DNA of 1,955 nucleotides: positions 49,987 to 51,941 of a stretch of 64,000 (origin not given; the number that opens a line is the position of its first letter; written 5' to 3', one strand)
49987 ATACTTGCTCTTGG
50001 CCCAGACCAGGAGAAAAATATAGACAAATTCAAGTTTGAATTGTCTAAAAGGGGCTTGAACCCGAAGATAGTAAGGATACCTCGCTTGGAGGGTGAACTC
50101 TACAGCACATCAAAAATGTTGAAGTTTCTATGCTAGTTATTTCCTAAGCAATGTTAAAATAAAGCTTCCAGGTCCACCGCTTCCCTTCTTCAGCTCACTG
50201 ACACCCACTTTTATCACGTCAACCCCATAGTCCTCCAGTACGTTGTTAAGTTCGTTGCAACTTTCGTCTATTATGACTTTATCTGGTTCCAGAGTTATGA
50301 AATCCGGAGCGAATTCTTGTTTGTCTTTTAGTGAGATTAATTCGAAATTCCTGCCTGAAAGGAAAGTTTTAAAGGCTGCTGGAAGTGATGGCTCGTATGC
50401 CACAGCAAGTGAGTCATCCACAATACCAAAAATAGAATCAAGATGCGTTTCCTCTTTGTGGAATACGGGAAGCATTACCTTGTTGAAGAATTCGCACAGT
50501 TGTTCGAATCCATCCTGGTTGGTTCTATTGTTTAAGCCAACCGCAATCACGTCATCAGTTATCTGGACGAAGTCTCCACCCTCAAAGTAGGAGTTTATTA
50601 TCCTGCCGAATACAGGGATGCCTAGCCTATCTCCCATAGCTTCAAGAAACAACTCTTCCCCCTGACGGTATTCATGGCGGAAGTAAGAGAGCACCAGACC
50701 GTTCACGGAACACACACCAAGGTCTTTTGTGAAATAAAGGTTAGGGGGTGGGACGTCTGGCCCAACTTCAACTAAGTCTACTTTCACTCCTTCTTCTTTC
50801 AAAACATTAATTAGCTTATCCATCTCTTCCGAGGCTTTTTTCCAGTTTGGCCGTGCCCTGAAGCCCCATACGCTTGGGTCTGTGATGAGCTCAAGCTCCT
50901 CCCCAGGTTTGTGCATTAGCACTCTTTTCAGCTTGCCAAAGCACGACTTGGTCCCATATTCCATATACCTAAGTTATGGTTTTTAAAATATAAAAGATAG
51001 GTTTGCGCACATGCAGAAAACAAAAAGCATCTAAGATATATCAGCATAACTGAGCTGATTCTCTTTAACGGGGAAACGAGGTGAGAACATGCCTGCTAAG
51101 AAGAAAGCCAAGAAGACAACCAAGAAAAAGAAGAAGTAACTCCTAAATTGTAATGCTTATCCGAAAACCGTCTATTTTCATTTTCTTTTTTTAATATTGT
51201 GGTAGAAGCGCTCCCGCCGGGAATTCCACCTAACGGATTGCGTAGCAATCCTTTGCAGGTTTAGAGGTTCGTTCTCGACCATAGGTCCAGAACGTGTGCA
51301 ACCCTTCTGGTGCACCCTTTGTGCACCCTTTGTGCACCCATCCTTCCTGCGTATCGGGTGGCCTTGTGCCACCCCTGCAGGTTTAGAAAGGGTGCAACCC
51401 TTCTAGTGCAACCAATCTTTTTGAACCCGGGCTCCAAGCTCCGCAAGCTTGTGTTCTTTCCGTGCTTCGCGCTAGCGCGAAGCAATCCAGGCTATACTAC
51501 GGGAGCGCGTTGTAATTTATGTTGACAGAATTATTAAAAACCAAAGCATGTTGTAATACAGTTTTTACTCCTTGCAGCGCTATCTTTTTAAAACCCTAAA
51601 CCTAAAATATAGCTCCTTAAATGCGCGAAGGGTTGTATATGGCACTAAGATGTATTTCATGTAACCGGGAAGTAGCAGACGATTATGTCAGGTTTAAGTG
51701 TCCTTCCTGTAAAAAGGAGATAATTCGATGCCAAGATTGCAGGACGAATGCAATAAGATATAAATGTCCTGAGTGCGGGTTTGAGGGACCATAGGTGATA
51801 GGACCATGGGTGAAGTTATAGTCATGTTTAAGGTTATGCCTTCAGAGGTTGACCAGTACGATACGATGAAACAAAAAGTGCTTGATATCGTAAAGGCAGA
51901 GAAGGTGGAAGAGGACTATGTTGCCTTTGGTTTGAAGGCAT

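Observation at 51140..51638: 500 bp gene-free, GC-rich region containing an element of about 300 nt closed by a perfect 9 bp terminal helix: candidate structured ncRNA, possibly RNase P RNA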

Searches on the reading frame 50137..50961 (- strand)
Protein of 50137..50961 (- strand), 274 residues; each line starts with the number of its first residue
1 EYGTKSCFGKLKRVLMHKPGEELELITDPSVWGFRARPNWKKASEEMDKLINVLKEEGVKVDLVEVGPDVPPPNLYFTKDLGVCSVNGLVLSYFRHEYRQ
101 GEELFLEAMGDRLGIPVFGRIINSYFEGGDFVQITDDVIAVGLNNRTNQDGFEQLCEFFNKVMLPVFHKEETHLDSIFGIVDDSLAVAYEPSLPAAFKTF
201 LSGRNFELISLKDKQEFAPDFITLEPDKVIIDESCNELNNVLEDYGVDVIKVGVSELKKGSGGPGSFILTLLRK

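Call 36: find_homologous_proteins(query=window:50137-50961:-, max_evalue=1e-40)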
Query window:50137-50961:- (274 aa): 20 proteins with E <= 1e-40 among 822 candidates.
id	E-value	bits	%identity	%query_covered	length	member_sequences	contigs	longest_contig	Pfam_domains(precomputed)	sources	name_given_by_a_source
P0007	7.1e-182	621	100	100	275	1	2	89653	PF19420.6,PF02274.23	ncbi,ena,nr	ncbi:MAG: hypothetical protein J7L23_04955 [Candidatus Diapherotrites archaeon]|nr:hypothetical prot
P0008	7.4e-139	480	74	100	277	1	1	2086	PF19420.6,PF02274.23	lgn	-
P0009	3.9e-117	408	65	100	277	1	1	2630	PF19420.6,PF02274.23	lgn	-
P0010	2.5e-109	383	62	100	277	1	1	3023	PF19420.6,PF02274.23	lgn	-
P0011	2.0e-108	380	60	100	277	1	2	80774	PF19420.6,PF02274.23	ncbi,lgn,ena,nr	ncbi:hypothetical protein K8R43_04985 [archaeon]|nr:hypothetical protein [archaeon]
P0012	1.3e-106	374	61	100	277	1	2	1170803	PF19420.6,PF02274.23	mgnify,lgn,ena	mgnify:CR=1 FL=1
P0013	1.8e-83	298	52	100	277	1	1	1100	PF19420.6,PF02274.23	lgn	-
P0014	9.0e-83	296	52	100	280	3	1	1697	PF19420.6,PF02274.23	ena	-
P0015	3.2e-80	287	51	100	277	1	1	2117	PF19420.6,PF02274.23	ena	-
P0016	2.3e-79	284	49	100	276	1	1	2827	PF19420.6,PF02274.23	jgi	-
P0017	3.7e-79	284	52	100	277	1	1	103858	PF19420.6,PF02274.23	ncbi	ncbi:dimethylarginine dimethylaminohydrolase family protein [archaeon]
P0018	1.1e-76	276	49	100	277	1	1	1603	PF19420.6,PF02274.23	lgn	-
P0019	2.1e-76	275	49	100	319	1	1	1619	PF19420.6,PF02274.23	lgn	-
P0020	2.2e-76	275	50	100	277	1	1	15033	PF19420.6,PF02274.23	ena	-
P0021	1.5e-74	269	47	100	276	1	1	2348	PF19420.6,PF02274.23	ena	-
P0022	5.0e-74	267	47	100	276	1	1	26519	PF19420.6,PF02274.23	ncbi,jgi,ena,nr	ncbi:MAG: hypothetical protein J7K68_05840 [Candidatus Diapherotrites archaeon]|nr:hypothetical prot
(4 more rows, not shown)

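Call 39: find_encoding_contigs(protein=P0008, flank=3000, max_places=2)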
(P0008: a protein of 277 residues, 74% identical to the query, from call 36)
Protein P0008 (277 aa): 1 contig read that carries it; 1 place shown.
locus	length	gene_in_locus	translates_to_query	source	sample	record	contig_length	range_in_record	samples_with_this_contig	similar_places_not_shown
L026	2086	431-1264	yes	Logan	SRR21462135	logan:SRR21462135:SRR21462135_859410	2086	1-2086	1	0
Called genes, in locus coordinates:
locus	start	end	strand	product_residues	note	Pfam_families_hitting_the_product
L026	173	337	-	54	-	-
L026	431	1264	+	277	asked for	PF19420:DDAH_eukar, PF02274:ADI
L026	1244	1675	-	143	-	PF01467:CTP_transf_like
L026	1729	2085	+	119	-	?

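Call 40: find_encoding_contigs(protein=P0009, flank=3000, max_places=2)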
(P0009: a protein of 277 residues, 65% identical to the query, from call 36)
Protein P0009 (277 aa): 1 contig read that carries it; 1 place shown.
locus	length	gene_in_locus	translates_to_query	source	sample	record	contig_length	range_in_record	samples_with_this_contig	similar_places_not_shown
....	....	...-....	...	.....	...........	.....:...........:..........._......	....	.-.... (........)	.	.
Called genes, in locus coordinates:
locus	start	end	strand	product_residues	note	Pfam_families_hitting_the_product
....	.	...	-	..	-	?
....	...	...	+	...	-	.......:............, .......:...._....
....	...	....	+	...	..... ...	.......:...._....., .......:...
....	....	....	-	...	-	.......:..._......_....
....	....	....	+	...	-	?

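Call 41: find_encoding_contigs(protein=P0010, flank=3000, max_places=2)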
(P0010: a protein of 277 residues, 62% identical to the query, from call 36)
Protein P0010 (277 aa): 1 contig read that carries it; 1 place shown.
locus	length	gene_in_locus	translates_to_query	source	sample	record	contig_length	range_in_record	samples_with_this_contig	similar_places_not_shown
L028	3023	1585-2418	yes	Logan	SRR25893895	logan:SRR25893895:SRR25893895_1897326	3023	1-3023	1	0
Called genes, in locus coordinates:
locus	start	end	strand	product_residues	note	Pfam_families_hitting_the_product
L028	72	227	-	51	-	PF07754:Ribosomal_aS21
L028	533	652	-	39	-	-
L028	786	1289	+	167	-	PF02915:Rubrerythrin, PF21349:RUBY_RBDX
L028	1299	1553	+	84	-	PF22277:EncFtn-like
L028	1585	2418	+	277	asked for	PF19420:DDAH_eukar, PF02274:ADI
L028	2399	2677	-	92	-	PF01467:CTP_transf_like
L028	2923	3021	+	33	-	?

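Call 45: find_encoding_contigs(protein=P0017, flank=3500, max_places=2)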
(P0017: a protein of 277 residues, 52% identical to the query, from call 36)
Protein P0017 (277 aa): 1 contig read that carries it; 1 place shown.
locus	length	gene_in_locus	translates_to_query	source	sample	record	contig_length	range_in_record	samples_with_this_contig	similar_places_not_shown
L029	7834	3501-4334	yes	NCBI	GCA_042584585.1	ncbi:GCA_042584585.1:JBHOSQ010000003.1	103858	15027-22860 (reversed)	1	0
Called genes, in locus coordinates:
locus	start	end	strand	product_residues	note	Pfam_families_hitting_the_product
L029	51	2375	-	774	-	PF02463:SMC_N, PF13175:AAA_15 (weak), PF13304:AAA_21 (faint), PF13476:AAA_23 (faint), PF13555:AAA_29 (weak)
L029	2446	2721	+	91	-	-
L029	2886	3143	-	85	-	PF00736:EF1_GNE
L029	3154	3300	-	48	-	PF07754:Ribosomal_aS21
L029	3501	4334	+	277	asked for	PF19420:DDAH_eukar, PF02274:ADI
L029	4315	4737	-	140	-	PF01467:CTP_transf_like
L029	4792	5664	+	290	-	-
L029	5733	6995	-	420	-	PF01336:tRNA_anti-codon, PF00152:tRNA-synt_2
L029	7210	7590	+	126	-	PF07790:Pilin_N (faint)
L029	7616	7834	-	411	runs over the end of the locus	PF01909:NTP_transf_2, PF09249:tRNA_NucTransf2, PF21133:CAA_C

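Call 46: find_encoding_contigs(protein=P0022, flank=3500, max_places=2)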
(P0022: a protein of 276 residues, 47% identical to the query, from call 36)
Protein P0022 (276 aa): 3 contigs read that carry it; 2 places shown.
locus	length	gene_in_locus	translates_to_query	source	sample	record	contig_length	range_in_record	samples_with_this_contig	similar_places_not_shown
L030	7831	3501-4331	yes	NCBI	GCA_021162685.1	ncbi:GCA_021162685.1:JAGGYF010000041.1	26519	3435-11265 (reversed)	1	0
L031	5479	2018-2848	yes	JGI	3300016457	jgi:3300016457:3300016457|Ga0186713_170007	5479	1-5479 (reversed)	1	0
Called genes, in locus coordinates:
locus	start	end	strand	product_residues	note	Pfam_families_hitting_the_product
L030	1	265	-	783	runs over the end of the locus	-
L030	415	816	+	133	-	PF01927:Mut7-C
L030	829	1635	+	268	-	-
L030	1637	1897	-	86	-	PF00736:EF1_GNE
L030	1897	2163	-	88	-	-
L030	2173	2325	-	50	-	PF07754:Ribosomal_aS21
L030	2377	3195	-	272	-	PF07690:MFS_1, PF00083:Sugar_tr, PF07690:MFS_1, PF05977:MFS_3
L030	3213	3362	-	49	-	-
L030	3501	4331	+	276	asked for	PF19420:DDAH_eukar, PF02274:ADI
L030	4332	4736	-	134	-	PF01467:CTP_transf_like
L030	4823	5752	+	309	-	-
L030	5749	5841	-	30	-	-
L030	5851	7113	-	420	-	PF01336:tRNA_anti-codon, PF00152:tRNA-synt_2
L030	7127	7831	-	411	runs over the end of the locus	PF01909:NTP_transf_2, PF09249:tRNA_NucTransf2, PF21133:CAA_C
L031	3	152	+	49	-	?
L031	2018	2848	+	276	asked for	PF19420:DDAH_eukar, PF02274:ADI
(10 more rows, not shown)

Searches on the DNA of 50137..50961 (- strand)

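Call 71: search_rna_families(sources=[L029, L030, L007, L012, L028], threshold=gathering)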
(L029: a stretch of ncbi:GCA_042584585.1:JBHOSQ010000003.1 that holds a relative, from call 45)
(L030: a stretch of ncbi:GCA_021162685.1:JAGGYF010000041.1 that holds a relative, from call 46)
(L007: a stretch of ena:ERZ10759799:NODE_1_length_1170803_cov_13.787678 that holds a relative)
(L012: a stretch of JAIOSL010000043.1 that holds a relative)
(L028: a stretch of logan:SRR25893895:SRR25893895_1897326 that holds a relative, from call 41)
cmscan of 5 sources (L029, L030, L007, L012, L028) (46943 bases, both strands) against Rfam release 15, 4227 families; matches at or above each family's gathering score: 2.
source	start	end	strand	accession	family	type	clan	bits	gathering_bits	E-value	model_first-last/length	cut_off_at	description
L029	3393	3466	+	RF00005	tRNA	Gene; tRNA;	CL00001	58.2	29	4.1e-10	1-71/71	no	tRNA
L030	3394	3467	+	RF00005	tRNA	Gene; tRNA;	CL00001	58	29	4.5e-10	1-71/71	no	tRNA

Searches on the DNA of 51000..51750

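Call 4: search_rna_families(source=window, start=51000, end=51750, threshold=evalue, max_evalue=10, show_alignments=4)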
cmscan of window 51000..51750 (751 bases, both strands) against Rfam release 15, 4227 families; matches with E-value up to 10: 7.
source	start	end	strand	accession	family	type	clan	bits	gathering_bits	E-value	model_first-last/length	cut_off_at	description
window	51666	51730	+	RF03084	DUF2815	Gene; sRNA;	-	15.9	41.2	5.9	1-62/62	no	DUF2815 RNA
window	51351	51378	+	RF04218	HCV_5BSL1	Cis-reg;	-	15.5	44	1.8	1-47/47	no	Hepatitis C virus stem-loop I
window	51045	51182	-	RF02110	DLEU2_6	Gene; lncRNA;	-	15.5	60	3.4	1-135/135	no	Deleted in lymphocytic leukemia 2 conserved region 6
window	51184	51231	-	RF01078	PK-PYVV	Cis-reg;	-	15.2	65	7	1-58/58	no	3'-terminal pseudoknot in PYVV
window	51289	51394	+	RF00457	IRES_mnt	Cis-reg; IRES;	-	14.3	100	0.38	1-203/203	no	Mnt IRES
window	51181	51224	+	RF00457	IRES_mnt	Cis-reg; IRES;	-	11.6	100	2.2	1-203/203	no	Mnt IRES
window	51454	51606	-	RF01788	drz-agam-2-2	Gene; ribozyme;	-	11.4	38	2.2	1-191/191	no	drz-agam-2-2 ribozyme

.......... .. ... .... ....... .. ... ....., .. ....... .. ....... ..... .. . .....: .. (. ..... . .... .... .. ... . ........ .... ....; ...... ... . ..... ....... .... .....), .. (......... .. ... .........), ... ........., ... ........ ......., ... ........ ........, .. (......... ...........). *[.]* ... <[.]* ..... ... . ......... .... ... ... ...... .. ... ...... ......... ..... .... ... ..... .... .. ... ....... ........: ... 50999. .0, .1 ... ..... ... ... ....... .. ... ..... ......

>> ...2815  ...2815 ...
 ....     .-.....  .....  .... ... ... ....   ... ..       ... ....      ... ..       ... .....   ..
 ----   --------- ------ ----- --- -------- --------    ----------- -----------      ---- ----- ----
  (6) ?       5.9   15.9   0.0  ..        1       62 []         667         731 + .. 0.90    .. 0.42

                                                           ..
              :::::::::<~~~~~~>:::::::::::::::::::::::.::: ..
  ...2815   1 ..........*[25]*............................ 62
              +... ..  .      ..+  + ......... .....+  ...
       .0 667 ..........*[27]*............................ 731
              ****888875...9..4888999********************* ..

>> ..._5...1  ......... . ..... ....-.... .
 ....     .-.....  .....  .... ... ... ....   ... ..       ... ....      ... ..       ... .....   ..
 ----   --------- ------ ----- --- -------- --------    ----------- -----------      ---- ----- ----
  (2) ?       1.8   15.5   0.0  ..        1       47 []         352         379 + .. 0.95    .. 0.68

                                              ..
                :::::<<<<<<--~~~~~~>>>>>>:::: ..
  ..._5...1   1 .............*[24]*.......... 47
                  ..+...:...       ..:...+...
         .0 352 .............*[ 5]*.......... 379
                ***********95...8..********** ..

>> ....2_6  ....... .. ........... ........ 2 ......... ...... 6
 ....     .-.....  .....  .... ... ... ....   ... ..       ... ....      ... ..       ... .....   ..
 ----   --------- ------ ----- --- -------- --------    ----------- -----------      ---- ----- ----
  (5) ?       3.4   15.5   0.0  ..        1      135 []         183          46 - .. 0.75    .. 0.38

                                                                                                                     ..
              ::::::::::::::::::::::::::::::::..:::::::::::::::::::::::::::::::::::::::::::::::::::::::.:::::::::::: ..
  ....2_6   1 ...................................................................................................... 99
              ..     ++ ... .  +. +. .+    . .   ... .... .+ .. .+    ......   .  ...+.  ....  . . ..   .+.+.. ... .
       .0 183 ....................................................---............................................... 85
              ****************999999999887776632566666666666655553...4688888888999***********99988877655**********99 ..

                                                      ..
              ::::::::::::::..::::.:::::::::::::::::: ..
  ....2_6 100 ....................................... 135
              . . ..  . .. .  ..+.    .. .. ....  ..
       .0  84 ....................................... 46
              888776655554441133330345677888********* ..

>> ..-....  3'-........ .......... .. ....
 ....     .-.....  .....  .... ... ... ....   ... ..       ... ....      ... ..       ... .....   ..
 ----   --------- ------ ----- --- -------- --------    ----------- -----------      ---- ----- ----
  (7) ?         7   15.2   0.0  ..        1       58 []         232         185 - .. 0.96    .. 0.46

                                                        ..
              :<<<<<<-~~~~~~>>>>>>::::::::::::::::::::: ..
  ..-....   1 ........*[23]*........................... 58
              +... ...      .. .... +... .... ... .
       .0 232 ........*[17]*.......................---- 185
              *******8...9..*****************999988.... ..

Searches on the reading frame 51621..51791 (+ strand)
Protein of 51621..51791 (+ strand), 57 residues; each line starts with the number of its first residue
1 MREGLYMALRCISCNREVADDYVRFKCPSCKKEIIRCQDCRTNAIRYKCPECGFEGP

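Call 74: search_protein_families(library=pfam, proteins=[window:51621-51791:+], max_evalue=0.01)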
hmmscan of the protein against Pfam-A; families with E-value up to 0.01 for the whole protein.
window:51621-51791:+ (57 aa): 4 families
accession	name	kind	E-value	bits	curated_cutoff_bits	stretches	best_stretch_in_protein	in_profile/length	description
PF07754.17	HVO_2753_ZBP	-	4.2e-13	49.3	33.2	1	11-53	1-46/46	Small zinc finger protein HVO_2753-like, Zn-binding pocket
PF12368.13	Rhodanese_C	-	0.00048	20.8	26.9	1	9-52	23-65/66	Rhodanase C-terminal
PF06906.16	DUF1272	-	0.0068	16.9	25.3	0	5-53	2-48/57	Protein of unknown function (DUF1272)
PF12773.13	DZR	-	0.0099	16.5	27.3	0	11-53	1-45/45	Double zinc ribbon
